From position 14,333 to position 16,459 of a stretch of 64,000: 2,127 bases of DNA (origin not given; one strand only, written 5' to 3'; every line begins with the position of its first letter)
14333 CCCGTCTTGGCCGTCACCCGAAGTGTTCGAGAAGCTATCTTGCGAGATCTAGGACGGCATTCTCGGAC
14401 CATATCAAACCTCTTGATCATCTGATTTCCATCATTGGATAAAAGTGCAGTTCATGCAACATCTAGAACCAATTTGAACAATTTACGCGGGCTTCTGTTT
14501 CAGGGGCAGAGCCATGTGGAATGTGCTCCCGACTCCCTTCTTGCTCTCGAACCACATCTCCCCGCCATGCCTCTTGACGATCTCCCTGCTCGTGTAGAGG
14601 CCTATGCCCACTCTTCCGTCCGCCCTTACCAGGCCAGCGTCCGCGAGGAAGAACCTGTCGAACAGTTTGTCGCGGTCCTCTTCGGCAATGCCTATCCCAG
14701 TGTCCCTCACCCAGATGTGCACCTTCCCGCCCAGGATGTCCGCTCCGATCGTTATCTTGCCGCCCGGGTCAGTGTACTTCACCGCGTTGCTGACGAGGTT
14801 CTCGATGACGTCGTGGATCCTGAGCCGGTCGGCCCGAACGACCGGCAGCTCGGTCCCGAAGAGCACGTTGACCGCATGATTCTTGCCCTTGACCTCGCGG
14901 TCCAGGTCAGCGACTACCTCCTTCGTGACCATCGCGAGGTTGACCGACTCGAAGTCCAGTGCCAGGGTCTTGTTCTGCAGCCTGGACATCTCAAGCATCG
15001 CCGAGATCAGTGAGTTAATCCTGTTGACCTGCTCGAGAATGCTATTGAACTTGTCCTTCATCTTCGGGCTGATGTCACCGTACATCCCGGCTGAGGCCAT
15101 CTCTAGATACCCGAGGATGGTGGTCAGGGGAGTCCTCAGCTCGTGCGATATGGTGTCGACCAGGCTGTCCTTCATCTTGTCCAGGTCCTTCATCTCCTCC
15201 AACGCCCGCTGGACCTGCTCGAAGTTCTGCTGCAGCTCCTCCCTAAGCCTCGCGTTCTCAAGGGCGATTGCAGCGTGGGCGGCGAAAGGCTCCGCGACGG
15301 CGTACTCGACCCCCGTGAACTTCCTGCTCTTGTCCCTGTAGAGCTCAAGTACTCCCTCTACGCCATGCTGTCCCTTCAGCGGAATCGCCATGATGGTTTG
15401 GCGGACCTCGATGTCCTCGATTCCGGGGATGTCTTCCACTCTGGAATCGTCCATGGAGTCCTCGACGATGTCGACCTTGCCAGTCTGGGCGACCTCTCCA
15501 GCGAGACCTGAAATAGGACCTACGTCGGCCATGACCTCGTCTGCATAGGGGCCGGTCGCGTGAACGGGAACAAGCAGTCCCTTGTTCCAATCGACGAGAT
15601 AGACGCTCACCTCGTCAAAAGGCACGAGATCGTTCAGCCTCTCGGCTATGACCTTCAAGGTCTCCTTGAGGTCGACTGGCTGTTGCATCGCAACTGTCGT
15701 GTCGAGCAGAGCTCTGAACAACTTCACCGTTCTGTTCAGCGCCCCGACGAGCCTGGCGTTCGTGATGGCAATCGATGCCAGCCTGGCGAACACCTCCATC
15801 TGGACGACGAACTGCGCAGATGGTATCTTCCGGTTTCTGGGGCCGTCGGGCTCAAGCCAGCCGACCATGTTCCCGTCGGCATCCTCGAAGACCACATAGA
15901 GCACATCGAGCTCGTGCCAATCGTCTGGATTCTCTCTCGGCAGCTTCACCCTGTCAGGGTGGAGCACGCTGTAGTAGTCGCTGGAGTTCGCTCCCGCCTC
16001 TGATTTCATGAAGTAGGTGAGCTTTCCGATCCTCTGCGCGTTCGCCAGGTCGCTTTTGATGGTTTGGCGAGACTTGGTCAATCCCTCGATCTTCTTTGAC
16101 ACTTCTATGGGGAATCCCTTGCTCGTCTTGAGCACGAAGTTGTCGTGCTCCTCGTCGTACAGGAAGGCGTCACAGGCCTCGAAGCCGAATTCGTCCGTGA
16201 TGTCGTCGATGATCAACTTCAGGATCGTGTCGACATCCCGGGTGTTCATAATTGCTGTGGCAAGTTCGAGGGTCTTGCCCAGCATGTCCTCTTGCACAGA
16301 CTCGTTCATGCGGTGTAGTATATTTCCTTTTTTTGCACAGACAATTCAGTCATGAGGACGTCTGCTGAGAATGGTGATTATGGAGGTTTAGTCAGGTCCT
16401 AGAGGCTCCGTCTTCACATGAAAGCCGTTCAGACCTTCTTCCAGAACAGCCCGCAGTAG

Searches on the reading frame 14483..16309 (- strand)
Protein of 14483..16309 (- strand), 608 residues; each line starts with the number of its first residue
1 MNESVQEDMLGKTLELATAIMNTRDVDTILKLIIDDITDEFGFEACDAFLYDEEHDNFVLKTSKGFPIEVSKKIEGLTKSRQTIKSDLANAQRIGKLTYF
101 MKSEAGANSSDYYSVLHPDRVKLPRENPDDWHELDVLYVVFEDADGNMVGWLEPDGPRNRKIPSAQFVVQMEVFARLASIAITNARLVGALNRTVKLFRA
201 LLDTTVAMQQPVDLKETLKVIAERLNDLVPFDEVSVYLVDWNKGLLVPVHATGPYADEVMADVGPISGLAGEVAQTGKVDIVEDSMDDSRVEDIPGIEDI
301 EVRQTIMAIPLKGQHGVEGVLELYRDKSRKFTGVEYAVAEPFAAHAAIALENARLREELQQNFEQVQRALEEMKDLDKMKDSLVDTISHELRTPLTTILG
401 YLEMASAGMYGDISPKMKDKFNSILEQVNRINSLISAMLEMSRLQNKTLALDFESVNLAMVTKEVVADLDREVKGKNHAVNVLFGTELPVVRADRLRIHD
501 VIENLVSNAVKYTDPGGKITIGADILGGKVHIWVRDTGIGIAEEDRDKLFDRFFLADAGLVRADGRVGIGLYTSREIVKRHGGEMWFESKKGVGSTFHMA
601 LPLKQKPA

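Call 64: search_protein_families(library=pfam, proteins=[window:14483-16309:-], max_evalue=0.0001)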
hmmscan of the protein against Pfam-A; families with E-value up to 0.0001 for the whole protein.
window:14483-16309:- (608 aa): 5 families
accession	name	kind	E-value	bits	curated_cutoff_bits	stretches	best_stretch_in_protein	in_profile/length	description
PF02518.31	HATPase_c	-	2.2e-26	92.9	26.4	1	494-604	2-110/111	Histidine kinase-, DNA gyrase B-, and HSP90-like ATPase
PF00512.31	HisKA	-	2.8e-17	63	26.9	1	380-446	2-65/66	His Kinase A (phospho-acceptor) domain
PF13185.12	GAF_2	-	1.2e-14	55.1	28.6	1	213-351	3-136/136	GAF domain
PF13492.12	GAF_3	-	1.5e-13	51.7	27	1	213-352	1-129/129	GAF domain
PF01590.32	GAF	-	3.5e-11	44.2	22.4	1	213-350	1-133/133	GAF domain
